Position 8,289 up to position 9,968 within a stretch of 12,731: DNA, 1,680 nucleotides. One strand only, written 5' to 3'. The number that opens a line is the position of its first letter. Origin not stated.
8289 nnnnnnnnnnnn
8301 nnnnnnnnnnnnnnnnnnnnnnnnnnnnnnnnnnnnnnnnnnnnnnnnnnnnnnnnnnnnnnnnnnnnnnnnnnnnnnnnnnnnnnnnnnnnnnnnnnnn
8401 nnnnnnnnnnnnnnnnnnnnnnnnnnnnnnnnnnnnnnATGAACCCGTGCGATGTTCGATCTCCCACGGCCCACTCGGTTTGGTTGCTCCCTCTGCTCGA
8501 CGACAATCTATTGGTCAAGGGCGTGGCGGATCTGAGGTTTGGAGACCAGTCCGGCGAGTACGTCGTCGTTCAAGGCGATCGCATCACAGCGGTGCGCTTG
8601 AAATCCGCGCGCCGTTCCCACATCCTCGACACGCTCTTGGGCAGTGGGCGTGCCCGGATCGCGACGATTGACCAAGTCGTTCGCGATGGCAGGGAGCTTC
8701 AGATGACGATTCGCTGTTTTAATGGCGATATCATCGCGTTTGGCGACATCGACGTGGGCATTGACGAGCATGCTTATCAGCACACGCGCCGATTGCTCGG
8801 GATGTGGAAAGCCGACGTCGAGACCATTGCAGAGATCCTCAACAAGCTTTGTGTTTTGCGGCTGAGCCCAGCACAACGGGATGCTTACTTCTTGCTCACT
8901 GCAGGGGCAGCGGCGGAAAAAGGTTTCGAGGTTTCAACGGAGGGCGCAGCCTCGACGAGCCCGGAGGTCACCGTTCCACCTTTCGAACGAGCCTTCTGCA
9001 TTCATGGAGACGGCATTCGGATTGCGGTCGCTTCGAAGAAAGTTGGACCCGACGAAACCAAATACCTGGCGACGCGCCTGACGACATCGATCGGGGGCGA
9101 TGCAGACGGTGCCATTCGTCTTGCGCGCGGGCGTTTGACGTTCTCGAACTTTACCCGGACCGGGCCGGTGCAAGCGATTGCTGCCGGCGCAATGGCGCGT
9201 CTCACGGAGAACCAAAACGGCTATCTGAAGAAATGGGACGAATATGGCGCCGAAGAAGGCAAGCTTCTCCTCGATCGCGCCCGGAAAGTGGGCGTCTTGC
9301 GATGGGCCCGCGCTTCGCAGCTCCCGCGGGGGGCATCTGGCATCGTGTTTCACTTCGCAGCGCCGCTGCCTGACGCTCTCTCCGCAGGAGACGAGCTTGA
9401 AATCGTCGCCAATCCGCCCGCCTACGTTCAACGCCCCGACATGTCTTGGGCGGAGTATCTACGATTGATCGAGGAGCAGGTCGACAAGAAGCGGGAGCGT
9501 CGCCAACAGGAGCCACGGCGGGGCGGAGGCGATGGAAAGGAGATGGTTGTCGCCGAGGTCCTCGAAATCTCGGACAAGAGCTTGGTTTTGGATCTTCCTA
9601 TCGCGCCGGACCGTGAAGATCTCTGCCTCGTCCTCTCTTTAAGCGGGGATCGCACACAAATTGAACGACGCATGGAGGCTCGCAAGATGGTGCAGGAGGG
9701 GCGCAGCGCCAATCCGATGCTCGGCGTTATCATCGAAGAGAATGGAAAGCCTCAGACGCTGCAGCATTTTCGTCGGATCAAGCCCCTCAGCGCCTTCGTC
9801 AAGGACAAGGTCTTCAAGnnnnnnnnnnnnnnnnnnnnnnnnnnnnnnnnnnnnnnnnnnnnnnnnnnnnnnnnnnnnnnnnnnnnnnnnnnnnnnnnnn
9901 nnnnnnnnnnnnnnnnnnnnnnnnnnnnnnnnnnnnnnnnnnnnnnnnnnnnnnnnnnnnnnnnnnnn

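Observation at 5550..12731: Translationally coupled vWA - vWA - Ser/Thr kinase - SF1 helicase - (wHTH?) cassette: candidate undescribed conflict/defence system related to, but distinct from, the TerY-P triad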

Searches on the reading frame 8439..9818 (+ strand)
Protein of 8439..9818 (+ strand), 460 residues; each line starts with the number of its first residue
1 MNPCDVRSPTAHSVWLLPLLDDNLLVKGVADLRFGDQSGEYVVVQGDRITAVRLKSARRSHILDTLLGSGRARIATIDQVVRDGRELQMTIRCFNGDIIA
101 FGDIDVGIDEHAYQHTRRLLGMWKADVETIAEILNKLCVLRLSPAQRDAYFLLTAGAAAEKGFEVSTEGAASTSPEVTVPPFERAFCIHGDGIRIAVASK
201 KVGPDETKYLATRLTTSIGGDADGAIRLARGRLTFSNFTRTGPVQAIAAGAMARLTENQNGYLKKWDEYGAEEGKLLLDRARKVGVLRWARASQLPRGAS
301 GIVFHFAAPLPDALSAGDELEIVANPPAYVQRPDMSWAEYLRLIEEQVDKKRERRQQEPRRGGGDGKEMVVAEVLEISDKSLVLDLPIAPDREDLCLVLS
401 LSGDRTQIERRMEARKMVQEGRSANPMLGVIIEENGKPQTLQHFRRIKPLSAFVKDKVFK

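Call 56: find_homologous_proteins(query=window:8439-9818:+, max_evalue=0.00001)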
Query window:8439-9818:+ (460 aa): 3 proteins with E <= 0.00001 among 8000 candidates.
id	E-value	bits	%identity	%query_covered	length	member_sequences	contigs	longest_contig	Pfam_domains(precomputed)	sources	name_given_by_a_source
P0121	3.5e-140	486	62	76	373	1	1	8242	-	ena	-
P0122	3.0e-84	302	40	92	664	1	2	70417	PF13086.13,PF13604.13,PF13245.13,PF13401.13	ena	-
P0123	5.1e-22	97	64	19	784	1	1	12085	PF13087.13,PF13086.13,PF13604.13,PF13245.13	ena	-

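Call 71: predict_structure(alignment_id=A1)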
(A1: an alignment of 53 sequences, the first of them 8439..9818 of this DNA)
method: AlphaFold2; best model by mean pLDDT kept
length: 460 residues; sequences in the alignment: 53
mean_pLDDT: 86.5   pTM: 0.65
mean pLDDT of the five models: 86.5, 86.2, 84.3, 83.9, 83.6
residues with pLDDT >= 90: 279; 70-90: 116; 50-70: 49; < 50: 16
segments of 3 or more residues with pLDDT < 50: 363-365, 436-446
pLDDT, mean of each block of 10 residues (from residue 1): 92 96 87 96 94 95 94 96 92 95 92 91 91 95 82 90 72 72 93 94 88 85 92 89 70 72 82 94 97 93 97 97 95 95 92 75 60 97 96 95 89 80 65 56 47 68
secondary structure, 60 per line:
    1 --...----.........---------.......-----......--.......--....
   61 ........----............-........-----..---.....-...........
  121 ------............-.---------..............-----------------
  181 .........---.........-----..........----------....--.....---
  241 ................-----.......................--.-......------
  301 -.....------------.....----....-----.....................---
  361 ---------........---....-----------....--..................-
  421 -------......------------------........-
elements in order: E10-18 E28-34 E40-45 E48-54 H57-68 E73-81 E86-93 E104-108 H110-120 H127-138 E150-155 H156-163 E184-189 E193-201 E207-216 E227-230 E233-237 H241-256 H262-284 E289-294 E302-306 E319-323 H328-331 H337-357 E370-377 E381-384 E396-399 H402-419 H428-433 H452-459

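Call 76: fold_search(model_id=the predicted structure, library=pdb)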
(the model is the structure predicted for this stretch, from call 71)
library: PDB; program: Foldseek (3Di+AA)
matches with E <= 10: 791; with E <= 0.001: 0
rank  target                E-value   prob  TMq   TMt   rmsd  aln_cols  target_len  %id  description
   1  4s0n_B                6.4e-03  1.00  0.16  0.48   3.5        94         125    8  Crystal Structure of HLTF HIRAN Domain bound to DNA (released 2015-05-27)
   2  4xzf_A                1.1e-02  1.00  0.15  0.45   4.1        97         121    9  Crystal structure of HIRAN domain of human HLTF in complex with DNA (released 2015-04-15)
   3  6l8n                  1.2e-02  0.90  0.16  0.09  17.7       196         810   15  Crystal structure of the K. lactis Rad5 (released 2020-11-11)
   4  4xzg_A                1.3e-02  1.00  0.15  0.48   4.1        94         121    7  Crystal structure of HIRAN domain of human HLTF (released 2015-04-15)
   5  4s0n_C                1.5e-02  1.00  0.16  0.49   5.4       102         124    8  Crystal Structure of HLTF HIRAN Domain bound to DNA (released 2015-05-27)
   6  4s0n_D                1.6e-02  1.00  0.16  0.47   5.6       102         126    8  Crystal Structure of HLTF HIRAN Domain bound to DNA (released 2015-05-27)
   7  4xzg_F                1.7e-02  1.00  0.15  0.49   3.6        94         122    7  Crystal structure of HIRAN domain of human HLTF (released 2015-04-15)
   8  5bnh_A                2.1e-02  1.00  0.15  0.47   3.7        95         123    9  Crystal structure of the HLTF HIRAN domain with a ssDNA fragment (released 2016-05-25)
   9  3k2y_B                2.1e-02  1.00  0.15  0.55   3.9       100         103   14  Crystal structure of protein lp_0118 from Lactobacillus plantarum,northeast structural genomics consortium target LpR9 (released 2009-11-17)
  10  4xzg_H                2.2e-02  1.00  0.15  0.47   4.1        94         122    8  Crystal structure of HIRAN domain of human HLTF (released 2015-04-15)
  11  6l8o                  2.5e-02  0.91  0.15  0.09  15.0       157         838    9  Crystal structure of the K. lactis Rad5 (Hg-derivative) (released 2020-11-11)
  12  4xzg_C                2.6e-02  1.00  0.15  0.48   4.1        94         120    8  Crystal structure of HIRAN domain of human HLTF (released 2015-04-15)
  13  4xzg_G                3.3e-02  0.99  0.14  0.44   4.9        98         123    8  Crystal structure of HIRAN domain of human HLTF (released 2015-04-15)
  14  4s0n_A                3.7e-02  1.00  0.15  0.49   3.6        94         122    8  Crystal Structure of HLTF HIRAN Domain bound to DNA (released 2015-05-27)
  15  6kcs_A                3.9e-02  0.96  0.15  0.44   4.5       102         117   13  Crystal structure of HIRAN domain of HLTF in complex with duplex DNA (released 2020-06-10)
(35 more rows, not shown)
